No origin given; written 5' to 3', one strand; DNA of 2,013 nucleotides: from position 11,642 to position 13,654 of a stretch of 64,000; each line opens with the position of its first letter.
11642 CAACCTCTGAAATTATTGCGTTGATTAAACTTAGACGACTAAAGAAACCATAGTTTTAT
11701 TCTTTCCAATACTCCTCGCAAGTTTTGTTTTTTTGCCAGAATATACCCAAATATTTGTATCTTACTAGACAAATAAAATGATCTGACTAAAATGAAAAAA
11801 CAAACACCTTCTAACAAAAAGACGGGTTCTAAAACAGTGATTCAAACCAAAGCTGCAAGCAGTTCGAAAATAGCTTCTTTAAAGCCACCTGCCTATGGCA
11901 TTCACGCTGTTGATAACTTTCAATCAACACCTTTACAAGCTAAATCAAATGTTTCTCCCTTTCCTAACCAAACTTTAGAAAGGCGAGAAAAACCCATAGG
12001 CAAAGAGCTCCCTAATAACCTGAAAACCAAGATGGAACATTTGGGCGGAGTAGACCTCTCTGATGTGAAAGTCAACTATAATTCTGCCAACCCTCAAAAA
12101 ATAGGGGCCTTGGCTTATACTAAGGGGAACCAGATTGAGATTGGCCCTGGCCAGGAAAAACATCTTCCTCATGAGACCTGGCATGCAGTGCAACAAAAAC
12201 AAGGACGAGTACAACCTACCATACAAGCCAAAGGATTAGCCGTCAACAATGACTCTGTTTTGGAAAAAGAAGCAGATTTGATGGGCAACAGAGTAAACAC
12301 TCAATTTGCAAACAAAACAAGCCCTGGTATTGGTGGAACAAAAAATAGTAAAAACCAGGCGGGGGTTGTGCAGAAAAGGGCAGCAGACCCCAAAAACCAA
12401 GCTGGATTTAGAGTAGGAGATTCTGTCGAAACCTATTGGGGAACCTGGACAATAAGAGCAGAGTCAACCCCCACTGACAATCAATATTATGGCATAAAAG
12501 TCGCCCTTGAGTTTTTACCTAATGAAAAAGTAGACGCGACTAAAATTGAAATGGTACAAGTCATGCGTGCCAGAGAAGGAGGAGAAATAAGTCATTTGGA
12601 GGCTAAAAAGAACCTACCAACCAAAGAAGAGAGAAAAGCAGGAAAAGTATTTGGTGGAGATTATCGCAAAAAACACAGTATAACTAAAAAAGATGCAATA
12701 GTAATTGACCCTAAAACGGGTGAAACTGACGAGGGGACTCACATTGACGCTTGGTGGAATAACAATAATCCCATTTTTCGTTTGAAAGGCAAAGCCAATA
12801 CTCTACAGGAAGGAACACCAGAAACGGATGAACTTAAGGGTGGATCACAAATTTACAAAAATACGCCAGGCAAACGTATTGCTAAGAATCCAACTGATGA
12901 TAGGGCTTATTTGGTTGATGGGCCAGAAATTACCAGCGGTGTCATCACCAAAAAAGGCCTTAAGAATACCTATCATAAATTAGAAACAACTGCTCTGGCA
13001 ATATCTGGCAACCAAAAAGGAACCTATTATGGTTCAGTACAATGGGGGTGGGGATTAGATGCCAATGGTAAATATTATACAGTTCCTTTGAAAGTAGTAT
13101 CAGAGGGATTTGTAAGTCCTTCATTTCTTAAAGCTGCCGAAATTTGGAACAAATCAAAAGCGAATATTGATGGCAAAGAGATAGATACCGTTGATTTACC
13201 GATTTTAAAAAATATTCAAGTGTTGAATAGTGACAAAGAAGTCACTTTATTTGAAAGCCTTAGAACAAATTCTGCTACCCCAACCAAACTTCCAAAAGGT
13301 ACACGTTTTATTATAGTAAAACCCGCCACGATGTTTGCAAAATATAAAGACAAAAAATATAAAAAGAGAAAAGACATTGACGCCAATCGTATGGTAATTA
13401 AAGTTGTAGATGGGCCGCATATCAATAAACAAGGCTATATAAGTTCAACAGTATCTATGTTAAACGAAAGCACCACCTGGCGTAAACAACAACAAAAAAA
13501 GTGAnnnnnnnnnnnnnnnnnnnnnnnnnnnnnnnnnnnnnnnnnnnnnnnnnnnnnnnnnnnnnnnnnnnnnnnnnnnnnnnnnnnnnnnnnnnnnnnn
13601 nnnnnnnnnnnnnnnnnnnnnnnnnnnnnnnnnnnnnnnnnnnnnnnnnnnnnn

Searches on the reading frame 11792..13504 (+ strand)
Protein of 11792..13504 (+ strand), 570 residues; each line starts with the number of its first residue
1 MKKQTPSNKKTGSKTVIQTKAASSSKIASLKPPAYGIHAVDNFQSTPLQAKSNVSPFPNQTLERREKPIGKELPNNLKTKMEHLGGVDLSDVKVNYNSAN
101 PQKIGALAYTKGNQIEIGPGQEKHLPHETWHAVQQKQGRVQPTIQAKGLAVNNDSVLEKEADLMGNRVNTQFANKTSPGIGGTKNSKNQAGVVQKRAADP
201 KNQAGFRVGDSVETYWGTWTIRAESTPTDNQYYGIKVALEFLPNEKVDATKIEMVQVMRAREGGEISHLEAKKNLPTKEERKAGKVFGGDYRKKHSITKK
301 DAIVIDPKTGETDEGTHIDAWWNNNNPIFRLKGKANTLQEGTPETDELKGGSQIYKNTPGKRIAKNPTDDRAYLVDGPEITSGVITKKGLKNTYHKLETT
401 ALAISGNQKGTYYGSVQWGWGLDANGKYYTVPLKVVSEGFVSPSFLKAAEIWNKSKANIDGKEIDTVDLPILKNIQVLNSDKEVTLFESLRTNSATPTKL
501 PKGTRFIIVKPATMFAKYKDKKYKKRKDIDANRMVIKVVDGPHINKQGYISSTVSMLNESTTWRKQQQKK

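Call 3: search_protein_families(library=pfam, proteins=[window:11792-13504:+], max_evalue=1)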
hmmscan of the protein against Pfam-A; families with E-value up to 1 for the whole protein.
window:11792-13504:+ (570 aa): 1 family
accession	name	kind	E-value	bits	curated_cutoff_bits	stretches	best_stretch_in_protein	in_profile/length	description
PF13699.11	eCIS_core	-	2.8e-08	34.2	22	1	73-138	2-78/79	eCIS core domain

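Call 4: search_protein_families(library=padloc, proteins=[window:11792-13504:+], max_evalue=1)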
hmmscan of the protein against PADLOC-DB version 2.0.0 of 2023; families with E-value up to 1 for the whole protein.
window:11792-13504:+ (570 aa): 0 families

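Call 5: search_protein_families(library=ncbifam, proteins=[window:11792-13504:+], max_evalue=1)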
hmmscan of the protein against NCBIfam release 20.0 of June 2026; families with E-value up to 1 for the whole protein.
window:11792-13504:+ (570 aa): 0 families

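Call 72: search_protein_families(library=ncbifam, proteins=[window:11792-13501:+], max_evalue=0.001)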
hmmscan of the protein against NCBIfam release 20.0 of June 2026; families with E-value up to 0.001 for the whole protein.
window:11792-13501:+ (570 aa): 0 families
